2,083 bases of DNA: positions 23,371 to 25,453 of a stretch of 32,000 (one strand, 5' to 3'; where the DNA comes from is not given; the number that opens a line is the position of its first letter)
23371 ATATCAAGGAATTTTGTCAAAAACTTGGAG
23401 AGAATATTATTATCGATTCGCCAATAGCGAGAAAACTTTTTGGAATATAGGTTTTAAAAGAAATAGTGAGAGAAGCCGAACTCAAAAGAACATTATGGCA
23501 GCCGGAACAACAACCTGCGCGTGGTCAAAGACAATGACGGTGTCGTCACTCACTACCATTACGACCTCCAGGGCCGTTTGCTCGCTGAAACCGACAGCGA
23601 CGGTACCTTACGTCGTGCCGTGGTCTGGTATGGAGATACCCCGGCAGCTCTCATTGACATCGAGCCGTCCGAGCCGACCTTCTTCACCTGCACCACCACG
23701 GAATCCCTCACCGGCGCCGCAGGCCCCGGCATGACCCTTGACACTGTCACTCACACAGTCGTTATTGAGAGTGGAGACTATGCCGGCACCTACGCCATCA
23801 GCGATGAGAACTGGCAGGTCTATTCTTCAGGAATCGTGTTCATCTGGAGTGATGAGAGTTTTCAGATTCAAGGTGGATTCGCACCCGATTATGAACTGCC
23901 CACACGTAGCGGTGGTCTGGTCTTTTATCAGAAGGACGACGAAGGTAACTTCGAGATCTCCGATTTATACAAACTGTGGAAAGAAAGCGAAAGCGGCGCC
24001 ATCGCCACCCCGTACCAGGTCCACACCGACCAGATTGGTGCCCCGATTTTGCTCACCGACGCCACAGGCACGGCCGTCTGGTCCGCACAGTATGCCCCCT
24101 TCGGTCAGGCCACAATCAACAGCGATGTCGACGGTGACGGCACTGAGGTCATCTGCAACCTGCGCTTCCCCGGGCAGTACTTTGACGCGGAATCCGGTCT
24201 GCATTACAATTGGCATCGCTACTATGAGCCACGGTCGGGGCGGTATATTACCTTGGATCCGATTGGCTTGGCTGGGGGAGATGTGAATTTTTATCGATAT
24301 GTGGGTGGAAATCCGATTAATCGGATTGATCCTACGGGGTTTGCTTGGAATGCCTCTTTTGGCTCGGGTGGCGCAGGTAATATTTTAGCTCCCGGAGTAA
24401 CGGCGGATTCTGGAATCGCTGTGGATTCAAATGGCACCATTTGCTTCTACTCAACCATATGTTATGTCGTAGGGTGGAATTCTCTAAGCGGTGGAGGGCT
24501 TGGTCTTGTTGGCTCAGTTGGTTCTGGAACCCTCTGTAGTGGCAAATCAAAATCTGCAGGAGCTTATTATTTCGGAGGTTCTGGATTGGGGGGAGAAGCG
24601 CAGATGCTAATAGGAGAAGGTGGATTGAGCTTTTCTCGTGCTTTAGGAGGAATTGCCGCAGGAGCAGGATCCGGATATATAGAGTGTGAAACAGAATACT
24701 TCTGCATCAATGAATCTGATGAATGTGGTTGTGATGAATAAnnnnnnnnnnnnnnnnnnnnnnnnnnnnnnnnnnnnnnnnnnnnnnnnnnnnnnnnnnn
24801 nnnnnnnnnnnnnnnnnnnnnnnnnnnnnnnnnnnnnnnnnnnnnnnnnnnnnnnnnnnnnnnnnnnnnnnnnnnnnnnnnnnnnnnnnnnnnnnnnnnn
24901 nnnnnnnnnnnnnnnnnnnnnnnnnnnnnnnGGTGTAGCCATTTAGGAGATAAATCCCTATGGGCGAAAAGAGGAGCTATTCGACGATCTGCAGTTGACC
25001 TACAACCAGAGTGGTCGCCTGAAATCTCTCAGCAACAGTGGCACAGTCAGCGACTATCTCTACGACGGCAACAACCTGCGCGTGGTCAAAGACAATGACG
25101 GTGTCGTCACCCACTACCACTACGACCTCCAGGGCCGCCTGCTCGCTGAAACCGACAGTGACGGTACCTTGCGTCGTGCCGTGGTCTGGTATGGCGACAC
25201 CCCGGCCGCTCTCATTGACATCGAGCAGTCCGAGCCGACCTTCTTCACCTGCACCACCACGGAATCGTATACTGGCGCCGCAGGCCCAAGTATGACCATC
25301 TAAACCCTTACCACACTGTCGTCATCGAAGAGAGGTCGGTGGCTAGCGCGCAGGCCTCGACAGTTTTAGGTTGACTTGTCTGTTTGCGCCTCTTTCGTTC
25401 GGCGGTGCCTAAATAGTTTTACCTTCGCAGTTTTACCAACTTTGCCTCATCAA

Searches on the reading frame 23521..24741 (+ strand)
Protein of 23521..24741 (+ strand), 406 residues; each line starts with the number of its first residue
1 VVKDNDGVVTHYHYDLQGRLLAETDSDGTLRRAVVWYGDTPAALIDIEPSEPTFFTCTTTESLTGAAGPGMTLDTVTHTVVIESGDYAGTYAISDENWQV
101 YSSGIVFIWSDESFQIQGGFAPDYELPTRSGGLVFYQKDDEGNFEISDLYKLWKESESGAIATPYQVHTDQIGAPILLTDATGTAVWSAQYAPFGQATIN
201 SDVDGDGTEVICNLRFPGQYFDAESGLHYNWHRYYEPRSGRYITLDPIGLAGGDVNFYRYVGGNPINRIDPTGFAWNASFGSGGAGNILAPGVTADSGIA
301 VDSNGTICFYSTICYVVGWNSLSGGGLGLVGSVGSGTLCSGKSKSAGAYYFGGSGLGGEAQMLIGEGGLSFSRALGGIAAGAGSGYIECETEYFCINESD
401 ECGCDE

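Call 5: search_protein_families(library=pfam, proteins=[window:23521-24741:+], max_evalue=0.001)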
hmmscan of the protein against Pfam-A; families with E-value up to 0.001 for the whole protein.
window:23521-24741:+ (406 aa): 2 families
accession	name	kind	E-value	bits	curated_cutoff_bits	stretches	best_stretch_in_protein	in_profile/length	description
PF03527.20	RHS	-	7.4e-12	45.4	27.9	1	168-199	5-36/38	RHS protein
PF05593.20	RHS_repeat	-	3.5e-06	27.7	22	1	2-29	10-37/38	RHS Repeat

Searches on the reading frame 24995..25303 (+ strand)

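Call 41: search_protein_families(library=pfam, proteins=[window:24995-25303:+], max_evalue=0.01)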
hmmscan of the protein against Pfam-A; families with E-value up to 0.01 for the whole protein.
window:24995-25303:+ (102 aa): 1 family
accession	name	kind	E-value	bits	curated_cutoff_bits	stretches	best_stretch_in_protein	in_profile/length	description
PF05593.20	RHS_repeat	-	4.3e-11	43.4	22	1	23-58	1-37/38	RHS Repeat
